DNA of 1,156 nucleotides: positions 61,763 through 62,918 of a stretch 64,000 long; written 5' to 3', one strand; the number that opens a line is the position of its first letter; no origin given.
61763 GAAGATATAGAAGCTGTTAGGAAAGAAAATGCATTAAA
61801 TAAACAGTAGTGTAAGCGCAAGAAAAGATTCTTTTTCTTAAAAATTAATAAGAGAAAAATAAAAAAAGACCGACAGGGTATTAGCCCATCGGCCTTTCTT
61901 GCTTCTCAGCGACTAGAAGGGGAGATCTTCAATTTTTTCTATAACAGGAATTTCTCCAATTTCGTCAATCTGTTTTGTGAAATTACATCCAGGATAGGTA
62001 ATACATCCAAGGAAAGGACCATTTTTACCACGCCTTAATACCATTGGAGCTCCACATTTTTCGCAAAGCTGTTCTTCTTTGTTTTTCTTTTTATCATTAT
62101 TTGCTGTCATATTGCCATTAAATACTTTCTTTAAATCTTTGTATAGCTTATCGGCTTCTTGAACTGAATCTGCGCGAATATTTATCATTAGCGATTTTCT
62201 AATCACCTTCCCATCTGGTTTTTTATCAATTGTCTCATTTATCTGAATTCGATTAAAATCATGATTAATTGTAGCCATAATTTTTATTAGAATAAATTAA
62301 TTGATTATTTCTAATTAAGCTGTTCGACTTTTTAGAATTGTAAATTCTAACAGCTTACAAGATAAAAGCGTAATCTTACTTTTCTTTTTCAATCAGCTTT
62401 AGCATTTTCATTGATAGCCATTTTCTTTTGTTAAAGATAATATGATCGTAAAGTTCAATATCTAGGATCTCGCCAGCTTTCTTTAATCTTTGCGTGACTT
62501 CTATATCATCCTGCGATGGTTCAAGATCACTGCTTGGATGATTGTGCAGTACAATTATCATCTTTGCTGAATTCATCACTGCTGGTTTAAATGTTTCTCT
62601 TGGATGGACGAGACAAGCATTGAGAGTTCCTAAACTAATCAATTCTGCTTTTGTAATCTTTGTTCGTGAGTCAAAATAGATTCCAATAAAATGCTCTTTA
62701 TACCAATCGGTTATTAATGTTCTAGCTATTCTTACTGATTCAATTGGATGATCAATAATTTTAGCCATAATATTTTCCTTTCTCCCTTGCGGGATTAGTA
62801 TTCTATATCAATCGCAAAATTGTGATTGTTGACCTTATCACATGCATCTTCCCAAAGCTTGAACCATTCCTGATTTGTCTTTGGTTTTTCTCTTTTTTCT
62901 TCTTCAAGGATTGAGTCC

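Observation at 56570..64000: AT-rich integrated element abutting the 16S 3' end, with two tandem paralogous tyrosine recombinases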

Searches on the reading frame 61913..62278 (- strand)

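Call 7: search_protein_families(library=pfam, proteins=[window:61913-62278:-], max_evalue=0.01)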
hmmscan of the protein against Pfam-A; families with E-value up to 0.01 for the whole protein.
window:61913-62278:- (121 aa): 1 family
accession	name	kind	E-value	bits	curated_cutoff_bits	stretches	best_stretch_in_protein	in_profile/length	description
PF01396.24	Zn_ribbon_Top1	-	5.3e-15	55.4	32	1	70-106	2-38/39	Topoisomerase DNA binding C4 zinc finger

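Call 8: search_protein_families(library=phrogs, proteins=[window:61913-62278:-], max_evalue=0.01)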
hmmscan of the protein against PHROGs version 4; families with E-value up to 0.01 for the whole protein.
window:61913-62278:- (121 aa): 2 families
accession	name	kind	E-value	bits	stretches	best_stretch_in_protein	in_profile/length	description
phrog_13226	-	unknown function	3.9e-05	23.4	1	47-105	611-656/726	-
phrog_21557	-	unknown function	0.0001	23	1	42-102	187-248/249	-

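Call 18: search_protein_families(library=ncbifam, proteins=[window:61913-62278:-], max_evalue=0.01)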
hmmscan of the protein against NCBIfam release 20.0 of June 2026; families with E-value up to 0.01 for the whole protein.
window:61913-62278:- (121 aa): 5 families
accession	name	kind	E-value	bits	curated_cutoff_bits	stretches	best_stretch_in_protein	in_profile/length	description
TIGR01051.1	topA_bact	equivalog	3.8e-10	39.4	456.4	1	4-104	535-631/632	type I DNA topoisomerase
NF005555.0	PRK07220.1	equivalog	6.6e-08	31.3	635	1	12-116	535-637/740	DNA topoisomerase I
NF004966.0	PRK06319.1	equivalog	1.6e-07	29.8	868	1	64-111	640-687/862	DNA topoisomerase I/SWI domain fusion protein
NF011532.0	PRK14973.1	equivalog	0.0007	17.5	930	1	36-101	554-620/936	DNA topoisomerase I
TIGR01057.1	topA_arch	equivalog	0.0069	14.7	458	1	41-98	560-618/618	DNA topoisomerase I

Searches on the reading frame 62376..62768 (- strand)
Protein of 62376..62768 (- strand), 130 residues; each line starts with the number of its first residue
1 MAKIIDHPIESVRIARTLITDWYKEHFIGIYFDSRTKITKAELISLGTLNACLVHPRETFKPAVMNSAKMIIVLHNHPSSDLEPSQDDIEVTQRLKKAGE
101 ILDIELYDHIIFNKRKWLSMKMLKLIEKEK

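Call 7: search_protein_families(library=pfam, proteins=[window:62376-62768:-], max_evalue=0.01)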
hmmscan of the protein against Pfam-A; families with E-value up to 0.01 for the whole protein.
window:62376-62768:- (130 aa): 1 family
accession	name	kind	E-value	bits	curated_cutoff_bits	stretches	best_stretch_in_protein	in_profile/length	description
PF04002.20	RadC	-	1.4e-36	125.5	22.1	1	11-122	7-118/121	RadC-like JAB domain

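Call 8: search_protein_families(library=phrogs, proteins=[window:62376-62768:-], max_evalue=0.01)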
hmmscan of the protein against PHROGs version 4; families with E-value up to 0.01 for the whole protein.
window:62376-62768:- (130 aa): 1 family
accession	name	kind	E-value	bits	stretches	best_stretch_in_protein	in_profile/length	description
phrog_10276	-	DNA, RNA and nucleotide metabolism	5.7e-31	108.6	1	18-122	45-149/153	DNA repair protein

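Call 9: find_encoding_contigs(protein=window:62376-62768:-, flank=10000, max_places=6)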
Protein window:62376-62768:- (130 aa): 9 contigs read that carry it; 6 places shown.
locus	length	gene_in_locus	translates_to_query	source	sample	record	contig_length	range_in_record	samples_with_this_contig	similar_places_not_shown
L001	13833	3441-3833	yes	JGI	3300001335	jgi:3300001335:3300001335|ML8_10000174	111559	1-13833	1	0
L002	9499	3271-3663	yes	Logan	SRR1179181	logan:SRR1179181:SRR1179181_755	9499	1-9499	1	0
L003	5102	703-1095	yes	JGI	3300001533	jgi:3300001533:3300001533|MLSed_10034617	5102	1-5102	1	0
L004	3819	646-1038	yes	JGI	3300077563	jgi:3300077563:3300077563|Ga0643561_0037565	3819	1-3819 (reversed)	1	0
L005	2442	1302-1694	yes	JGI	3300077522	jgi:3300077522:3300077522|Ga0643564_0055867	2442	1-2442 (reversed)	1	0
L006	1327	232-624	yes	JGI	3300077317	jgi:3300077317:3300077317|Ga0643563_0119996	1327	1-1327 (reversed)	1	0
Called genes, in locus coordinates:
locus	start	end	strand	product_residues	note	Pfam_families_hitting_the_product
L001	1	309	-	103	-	?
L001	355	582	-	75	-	-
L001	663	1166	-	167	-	-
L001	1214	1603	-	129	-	-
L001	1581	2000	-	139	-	-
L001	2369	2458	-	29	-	-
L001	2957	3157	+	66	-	-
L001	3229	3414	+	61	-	-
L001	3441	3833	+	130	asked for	PF04002:RadC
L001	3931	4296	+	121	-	PF01396:Zn_ribbon_Top1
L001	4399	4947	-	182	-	-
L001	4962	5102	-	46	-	-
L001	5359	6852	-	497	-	PF27228:MTBMA_p00010_2nd (weak)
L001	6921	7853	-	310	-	PF00589:Phage_integrase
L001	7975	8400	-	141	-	-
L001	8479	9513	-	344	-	PF00589:Phage_integrase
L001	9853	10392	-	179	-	PF00961:LAGLIDADG_1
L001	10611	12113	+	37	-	-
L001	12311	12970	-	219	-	PF01746:tRNA_m1G_MT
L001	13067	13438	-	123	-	PF13083:KH_KhpA-B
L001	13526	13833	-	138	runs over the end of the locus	PF00886:Ribosomal_S16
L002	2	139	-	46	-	?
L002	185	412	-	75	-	-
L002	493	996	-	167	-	-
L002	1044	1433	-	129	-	-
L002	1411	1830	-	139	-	-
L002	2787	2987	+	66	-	-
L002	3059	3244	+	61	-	-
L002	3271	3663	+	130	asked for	PF04002:RadC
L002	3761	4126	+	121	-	PF01396:Zn_ribbon_Top1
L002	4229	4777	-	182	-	-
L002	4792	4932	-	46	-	-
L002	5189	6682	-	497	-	PF27228:MTBMA_p00010_2nd (weak)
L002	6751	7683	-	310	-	PF00589:Phage_integrase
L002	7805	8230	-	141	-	-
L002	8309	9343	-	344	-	PF00589:Phage_integrase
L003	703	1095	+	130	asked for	PF04002:RadC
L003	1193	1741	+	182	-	PF01396:Zn_ribbon_Top1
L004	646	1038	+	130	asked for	PF04002:RadC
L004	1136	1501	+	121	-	PF01396:Zn_ribbon_Top1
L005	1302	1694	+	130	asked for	PF04002:RadC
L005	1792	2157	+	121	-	PF01396:Zn_ribbon_Top1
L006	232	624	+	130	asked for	PF04002:RadC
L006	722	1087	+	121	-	PF01396:Zn_ribbon_Top1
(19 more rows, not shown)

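Call 18: search_protein_families(library=ncbifam, proteins=[window:62376-62768:-, L001:663-1166:-, L001:1214-1603:-, L001:1581-2000:-], max_evalue=0.01)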
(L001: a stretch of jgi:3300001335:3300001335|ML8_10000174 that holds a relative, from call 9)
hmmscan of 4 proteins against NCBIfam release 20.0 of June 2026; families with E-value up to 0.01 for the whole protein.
window:62376-62768:- (130 aa): 3 families
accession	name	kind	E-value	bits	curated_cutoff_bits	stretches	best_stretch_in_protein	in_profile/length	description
NF000642.1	PRK00024.1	equivalog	2.8e-36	125.2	180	1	4-124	90-210/212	RadC family protein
TIGR00608.1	radc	subfamily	8.2e-32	110.7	133.85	1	4-121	96-213/218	RadC family protein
NF009079.0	PRK12414.1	subfamily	0.0014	17.7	481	1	62-122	157-219/384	methionine aminotransferase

L001:663-1166:- (167 aa): 1 family
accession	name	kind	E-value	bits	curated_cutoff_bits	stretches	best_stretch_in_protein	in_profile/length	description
NF033684.1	suffix_2_RND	domain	0.0071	16.4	40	0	5-50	1-48/69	transporter suffix domain-containing protein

L001:1214-1603:- (129 aa): 0 families

L001:1581-2000:- (139 aa): 0 families

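Call 85: search_protein_families(library=pfam, proteins=[L001:1581-2000:-, L001:1214-1603:-, L001:663-1166:-, L001:355-582:-, L001:1-309:-], max_evalue=0.01)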
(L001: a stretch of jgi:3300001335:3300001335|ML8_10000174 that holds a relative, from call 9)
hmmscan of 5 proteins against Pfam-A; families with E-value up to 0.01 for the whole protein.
L001:1581-2000:- (139 aa): 0 families

L001:1214-1603:- (129 aa): 1 family
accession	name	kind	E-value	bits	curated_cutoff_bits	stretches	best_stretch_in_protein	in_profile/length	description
PF09925.14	DUF2157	-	0.003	17.7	32.4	1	23-125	22-110/146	Predicted membrane protein (DUF2157)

L001:663-1166:- (167 aa): 0 families

L001:355-582:- (75 aa): 0 families

L001:1-309:- (103 aa): 0 families

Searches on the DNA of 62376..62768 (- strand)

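Call 17: search_rna_families(source=L001, start=1, end=3500, threshold=evalue, max_evalue=5)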
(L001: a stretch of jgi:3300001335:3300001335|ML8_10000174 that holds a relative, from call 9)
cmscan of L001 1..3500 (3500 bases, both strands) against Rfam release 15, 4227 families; matches with E-value up to 5: 1.
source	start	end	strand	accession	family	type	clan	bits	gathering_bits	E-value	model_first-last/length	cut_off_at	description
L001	1780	1917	-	RF02527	SSRC38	Gene; sRNA;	-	23.3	80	0.42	1-166/166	no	Streptococcus sRNA SSRC38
